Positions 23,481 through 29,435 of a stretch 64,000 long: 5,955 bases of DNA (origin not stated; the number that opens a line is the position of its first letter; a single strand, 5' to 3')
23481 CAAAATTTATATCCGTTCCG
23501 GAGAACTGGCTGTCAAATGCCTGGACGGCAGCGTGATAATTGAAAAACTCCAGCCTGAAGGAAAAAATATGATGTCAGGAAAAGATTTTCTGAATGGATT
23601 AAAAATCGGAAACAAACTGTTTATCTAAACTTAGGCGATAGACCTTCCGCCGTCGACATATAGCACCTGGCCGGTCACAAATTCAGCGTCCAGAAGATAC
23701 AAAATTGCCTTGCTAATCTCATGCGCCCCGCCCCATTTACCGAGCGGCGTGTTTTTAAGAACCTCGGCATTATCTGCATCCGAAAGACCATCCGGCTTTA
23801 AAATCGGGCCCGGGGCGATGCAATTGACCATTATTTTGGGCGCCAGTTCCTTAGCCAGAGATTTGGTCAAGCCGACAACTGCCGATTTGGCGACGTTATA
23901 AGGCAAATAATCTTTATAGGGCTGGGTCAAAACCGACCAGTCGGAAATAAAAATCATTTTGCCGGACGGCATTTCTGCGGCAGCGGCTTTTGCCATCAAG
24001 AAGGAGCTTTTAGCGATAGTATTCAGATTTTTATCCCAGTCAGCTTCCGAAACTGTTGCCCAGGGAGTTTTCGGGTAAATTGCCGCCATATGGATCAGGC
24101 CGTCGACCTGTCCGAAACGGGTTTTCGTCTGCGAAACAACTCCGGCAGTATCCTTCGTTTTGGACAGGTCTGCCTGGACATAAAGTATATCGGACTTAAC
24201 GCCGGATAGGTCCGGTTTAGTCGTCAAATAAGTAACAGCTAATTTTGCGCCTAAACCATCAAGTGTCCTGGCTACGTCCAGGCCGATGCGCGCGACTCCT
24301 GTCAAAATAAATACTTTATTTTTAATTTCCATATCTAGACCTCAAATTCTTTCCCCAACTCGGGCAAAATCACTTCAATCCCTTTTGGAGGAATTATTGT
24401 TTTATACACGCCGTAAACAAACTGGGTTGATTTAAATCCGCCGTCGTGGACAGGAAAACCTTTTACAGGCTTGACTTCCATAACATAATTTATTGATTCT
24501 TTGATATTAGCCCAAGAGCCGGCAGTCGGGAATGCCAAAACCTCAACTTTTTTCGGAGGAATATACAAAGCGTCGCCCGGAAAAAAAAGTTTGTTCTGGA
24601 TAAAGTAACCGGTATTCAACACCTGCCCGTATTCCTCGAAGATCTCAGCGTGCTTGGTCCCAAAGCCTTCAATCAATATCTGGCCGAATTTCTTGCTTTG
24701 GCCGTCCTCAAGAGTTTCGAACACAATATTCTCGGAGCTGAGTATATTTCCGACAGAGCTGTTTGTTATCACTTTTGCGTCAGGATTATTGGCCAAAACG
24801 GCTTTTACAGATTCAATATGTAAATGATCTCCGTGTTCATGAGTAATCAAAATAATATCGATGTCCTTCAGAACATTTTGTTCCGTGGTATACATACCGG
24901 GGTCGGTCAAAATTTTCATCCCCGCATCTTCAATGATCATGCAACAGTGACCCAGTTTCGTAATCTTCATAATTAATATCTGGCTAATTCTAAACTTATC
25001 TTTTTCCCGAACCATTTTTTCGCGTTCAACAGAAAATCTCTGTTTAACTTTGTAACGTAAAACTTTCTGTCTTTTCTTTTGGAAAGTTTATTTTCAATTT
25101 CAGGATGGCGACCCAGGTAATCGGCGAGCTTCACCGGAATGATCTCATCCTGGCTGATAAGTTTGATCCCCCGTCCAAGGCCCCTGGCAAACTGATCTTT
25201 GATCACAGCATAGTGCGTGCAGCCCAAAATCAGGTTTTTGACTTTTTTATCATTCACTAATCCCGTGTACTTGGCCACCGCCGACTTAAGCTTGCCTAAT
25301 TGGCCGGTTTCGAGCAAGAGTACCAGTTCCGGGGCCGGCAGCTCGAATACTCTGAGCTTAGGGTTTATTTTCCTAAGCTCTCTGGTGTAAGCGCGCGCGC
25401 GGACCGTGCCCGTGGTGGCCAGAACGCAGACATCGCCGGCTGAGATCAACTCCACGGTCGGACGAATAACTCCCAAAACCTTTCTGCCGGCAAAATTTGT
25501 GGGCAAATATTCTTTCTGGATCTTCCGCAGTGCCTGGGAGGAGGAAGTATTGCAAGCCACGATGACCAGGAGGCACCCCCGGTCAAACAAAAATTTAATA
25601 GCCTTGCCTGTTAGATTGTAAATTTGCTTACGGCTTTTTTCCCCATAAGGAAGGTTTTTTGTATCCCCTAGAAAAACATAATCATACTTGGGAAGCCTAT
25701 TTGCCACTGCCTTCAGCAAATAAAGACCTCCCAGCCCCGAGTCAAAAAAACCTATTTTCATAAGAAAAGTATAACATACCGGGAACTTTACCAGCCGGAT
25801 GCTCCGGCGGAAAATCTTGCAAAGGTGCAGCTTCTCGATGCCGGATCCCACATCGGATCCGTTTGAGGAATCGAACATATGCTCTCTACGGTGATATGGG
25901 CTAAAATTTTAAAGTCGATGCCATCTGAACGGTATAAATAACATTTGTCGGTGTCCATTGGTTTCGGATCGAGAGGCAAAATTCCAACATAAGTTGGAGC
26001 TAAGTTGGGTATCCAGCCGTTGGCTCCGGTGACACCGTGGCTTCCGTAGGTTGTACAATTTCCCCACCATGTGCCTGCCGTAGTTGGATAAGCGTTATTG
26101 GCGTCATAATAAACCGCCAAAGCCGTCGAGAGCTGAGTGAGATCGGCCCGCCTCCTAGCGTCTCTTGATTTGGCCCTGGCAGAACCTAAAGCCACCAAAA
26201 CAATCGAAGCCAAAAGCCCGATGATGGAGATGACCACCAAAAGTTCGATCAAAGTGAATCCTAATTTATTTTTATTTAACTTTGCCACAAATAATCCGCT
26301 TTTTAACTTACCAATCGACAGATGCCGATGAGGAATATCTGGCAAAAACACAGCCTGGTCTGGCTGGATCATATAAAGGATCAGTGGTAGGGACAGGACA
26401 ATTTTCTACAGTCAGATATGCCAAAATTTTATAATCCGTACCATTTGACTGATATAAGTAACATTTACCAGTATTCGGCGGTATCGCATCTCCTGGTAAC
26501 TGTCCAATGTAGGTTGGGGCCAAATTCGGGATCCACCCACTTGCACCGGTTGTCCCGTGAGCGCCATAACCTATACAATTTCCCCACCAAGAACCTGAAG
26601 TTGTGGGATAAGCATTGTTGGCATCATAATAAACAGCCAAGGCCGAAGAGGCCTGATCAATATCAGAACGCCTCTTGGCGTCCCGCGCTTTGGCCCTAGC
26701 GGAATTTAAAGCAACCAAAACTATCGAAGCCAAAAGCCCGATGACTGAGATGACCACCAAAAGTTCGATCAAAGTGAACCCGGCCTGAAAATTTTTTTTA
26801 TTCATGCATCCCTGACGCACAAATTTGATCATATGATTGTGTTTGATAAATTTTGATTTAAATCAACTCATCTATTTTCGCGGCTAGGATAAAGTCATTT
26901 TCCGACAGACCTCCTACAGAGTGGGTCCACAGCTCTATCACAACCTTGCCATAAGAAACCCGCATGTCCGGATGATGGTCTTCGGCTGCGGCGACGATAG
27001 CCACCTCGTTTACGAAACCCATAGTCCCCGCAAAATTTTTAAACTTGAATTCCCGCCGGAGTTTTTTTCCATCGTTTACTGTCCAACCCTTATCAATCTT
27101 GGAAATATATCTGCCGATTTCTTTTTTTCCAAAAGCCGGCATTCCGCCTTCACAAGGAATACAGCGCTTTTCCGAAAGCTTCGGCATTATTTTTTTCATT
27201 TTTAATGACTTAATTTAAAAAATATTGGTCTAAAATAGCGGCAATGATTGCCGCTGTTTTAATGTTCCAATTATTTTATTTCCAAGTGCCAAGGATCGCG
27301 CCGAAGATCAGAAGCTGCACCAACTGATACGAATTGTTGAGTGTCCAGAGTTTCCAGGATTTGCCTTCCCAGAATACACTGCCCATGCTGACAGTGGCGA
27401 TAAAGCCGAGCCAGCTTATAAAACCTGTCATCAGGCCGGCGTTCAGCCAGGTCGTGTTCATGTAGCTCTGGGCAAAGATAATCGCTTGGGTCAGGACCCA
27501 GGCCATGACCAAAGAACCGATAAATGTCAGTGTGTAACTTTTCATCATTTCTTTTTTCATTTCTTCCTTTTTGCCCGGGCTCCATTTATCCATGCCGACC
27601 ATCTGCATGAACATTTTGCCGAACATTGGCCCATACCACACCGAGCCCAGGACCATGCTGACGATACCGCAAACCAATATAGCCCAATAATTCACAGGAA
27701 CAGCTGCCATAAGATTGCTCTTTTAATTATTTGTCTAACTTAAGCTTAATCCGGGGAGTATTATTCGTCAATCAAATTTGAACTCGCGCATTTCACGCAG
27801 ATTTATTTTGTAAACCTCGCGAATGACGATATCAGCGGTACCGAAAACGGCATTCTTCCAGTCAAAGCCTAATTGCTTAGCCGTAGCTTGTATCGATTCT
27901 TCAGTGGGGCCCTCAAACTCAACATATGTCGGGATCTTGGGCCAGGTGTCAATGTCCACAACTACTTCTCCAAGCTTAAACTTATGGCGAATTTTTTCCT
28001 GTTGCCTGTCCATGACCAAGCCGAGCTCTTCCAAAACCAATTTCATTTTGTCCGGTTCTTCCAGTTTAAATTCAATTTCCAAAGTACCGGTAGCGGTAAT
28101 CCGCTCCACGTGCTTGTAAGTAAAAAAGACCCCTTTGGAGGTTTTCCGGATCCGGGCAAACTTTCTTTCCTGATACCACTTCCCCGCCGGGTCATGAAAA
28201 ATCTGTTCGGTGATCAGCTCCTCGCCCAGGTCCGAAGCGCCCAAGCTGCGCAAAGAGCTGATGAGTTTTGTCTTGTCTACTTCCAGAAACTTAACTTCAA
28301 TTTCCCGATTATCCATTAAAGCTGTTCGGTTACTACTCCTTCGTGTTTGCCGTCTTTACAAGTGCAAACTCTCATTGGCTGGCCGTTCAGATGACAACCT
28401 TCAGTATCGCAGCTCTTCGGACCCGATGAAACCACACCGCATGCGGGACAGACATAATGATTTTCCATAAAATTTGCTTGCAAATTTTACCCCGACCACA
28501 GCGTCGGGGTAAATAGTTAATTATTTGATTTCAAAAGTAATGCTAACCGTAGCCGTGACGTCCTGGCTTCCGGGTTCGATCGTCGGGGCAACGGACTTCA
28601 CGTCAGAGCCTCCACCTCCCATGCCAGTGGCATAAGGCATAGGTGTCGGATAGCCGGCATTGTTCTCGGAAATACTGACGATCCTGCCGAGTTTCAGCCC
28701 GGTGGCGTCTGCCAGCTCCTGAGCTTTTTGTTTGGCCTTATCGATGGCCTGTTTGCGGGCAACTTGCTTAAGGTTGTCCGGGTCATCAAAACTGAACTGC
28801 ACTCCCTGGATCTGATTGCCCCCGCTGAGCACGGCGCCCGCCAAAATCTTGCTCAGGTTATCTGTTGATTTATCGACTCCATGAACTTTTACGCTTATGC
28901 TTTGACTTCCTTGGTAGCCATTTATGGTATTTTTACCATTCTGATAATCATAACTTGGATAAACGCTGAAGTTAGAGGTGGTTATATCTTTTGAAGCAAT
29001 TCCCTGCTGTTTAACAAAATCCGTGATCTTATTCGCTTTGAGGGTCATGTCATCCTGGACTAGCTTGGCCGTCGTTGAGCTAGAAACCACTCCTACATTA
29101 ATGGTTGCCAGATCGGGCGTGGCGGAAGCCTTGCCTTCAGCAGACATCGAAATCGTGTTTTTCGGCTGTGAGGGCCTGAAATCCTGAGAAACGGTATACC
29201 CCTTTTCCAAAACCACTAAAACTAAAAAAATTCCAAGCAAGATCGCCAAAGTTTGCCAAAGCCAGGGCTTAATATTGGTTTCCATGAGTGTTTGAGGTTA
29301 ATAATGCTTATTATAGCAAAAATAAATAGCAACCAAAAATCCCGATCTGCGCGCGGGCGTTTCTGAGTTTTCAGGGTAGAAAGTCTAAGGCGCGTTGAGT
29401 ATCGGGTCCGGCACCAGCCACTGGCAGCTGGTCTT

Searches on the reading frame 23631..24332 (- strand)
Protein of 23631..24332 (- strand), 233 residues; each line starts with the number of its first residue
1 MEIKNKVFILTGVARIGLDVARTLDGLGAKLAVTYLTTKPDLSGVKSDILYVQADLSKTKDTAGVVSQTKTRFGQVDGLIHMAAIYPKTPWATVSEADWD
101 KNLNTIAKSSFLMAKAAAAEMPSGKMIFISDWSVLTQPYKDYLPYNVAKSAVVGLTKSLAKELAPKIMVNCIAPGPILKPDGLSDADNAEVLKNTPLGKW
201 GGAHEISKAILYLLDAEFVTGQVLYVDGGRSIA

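Call 26: search_protein_families(library=pfam, proteins=[window:23631-24332:-], max_evalue=0.001)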
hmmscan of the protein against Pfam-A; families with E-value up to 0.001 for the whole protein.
window:23631-24332:- (233 aa): 3 families
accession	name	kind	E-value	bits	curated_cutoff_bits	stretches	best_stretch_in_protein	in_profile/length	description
PF13561.12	adh_short_C2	-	4.7e-42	144.6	27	1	14-229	3-234/236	Enoyl-(Acyl carrier protein) reductase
PF00106.31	adh_short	-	6e-28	98.1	26.6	1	6-178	1-183/195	short chain dehydrogenase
PF08659.16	KR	-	1.9e-06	28.4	22.6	1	41-119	47-125/180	KR domain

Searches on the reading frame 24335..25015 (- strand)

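Call 26: search_protein_families(library=pfam, proteins=[window:24335-25015:-], max_evalue=0.001)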
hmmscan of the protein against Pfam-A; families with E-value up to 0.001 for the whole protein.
window:24335-25015:- (226 aa): 3 families
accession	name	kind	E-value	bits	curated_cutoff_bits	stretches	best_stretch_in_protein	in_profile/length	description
PF13483.12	Lactamase_B_3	-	6.9e-20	72.1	24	1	17-190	1-160/160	Beta-lactamase superfamily domain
PF12706.13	Lactamase_B_2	-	7.5e-09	35.9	27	1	35-155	3-149/200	Beta-lactamase superfamily domain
PF00753.33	Lactamase_B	-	2.4e-05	24.8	22.7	1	25-65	8-57/196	Metallo-beta-lactamase superfamily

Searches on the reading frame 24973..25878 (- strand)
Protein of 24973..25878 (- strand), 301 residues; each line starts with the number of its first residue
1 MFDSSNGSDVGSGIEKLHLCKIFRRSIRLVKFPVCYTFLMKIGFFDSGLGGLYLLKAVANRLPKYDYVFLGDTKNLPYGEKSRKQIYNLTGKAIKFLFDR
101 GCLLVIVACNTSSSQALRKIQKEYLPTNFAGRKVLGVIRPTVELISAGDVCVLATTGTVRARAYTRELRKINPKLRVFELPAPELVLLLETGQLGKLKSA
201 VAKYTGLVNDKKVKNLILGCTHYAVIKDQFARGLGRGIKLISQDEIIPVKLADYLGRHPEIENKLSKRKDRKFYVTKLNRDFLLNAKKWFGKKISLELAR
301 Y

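Call 26: search_protein_families(library=pfam, proteins=[window:24973-25878:-], max_evalue=0.001)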
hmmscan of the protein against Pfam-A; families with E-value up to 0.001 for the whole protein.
window:24973-25878:- (301 aa): 1 family
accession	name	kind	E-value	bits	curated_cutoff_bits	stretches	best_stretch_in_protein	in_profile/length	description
PF01177.27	Asp_Glu_race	-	4e-08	33.8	31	1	92-239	59-199/211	Asp/Glu/Hydantoin racemase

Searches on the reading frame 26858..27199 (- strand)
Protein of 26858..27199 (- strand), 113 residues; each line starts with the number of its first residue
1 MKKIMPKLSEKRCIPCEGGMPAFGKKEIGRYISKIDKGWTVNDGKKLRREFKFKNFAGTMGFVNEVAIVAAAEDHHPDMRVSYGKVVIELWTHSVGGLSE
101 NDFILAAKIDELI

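Call 26: search_protein_families(library=pfam, proteins=[window:26858-27199:-], max_evalue=0.001)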
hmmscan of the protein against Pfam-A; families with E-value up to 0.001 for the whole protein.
window:26858-27199:- (113 aa): 1 family
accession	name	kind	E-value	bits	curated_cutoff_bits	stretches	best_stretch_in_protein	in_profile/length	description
PF01329.24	Pterin_4a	-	2e-32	111.6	26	1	25-112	5-91/91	Pterin 4 alpha carbinolamine dehydratase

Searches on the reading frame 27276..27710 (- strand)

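Call 26: search_protein_families(library=pfam, proteins=[window:27276-27710:-], max_evalue=0.001)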
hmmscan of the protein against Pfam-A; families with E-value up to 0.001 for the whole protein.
window:27276-27710:- (144 aa): 1 family
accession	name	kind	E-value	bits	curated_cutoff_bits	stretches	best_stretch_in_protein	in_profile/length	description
PF08570.15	DUF1761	-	7.3e-25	88.1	31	1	9-141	1-123/123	Protein of unknown function (DUF1761)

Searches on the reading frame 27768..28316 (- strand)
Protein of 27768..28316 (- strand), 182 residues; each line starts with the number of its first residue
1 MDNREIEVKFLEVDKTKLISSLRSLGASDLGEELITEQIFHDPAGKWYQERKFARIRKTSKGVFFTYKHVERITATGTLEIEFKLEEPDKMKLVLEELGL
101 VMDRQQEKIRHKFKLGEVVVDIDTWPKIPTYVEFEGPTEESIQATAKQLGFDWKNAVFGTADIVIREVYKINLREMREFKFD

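Call 26: search_protein_families(library=pfam, proteins=[window:27768-28316:-], max_evalue=0.001)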
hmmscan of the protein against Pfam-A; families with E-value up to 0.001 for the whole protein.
window:27768-28316:- (182 aa): 1 family
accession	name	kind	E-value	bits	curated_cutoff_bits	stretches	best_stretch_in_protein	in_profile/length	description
PF01928.26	CYTH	-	4.9e-10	40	23.2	1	3-148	1-159/179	CYTH domain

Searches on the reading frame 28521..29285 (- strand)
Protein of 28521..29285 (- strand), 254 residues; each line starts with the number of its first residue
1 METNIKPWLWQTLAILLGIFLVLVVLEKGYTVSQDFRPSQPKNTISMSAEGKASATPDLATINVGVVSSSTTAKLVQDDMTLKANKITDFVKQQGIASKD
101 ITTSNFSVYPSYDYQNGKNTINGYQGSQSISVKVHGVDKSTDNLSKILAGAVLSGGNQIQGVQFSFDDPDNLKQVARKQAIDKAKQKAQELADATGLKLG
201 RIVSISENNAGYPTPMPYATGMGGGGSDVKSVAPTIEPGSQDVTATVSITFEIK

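Call 26: search_protein_families(library=pfam, proteins=[window:28521-29285:-], max_evalue=0.001)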
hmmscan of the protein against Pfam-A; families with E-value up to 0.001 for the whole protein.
window:28521-29285:- (254 aa): 1 family
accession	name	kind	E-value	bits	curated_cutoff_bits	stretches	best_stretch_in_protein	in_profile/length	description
PF04402.19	SIMPL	-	2.9e-58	197.9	25.2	1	45-251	1-205/205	Protein of unknown function (DUF541)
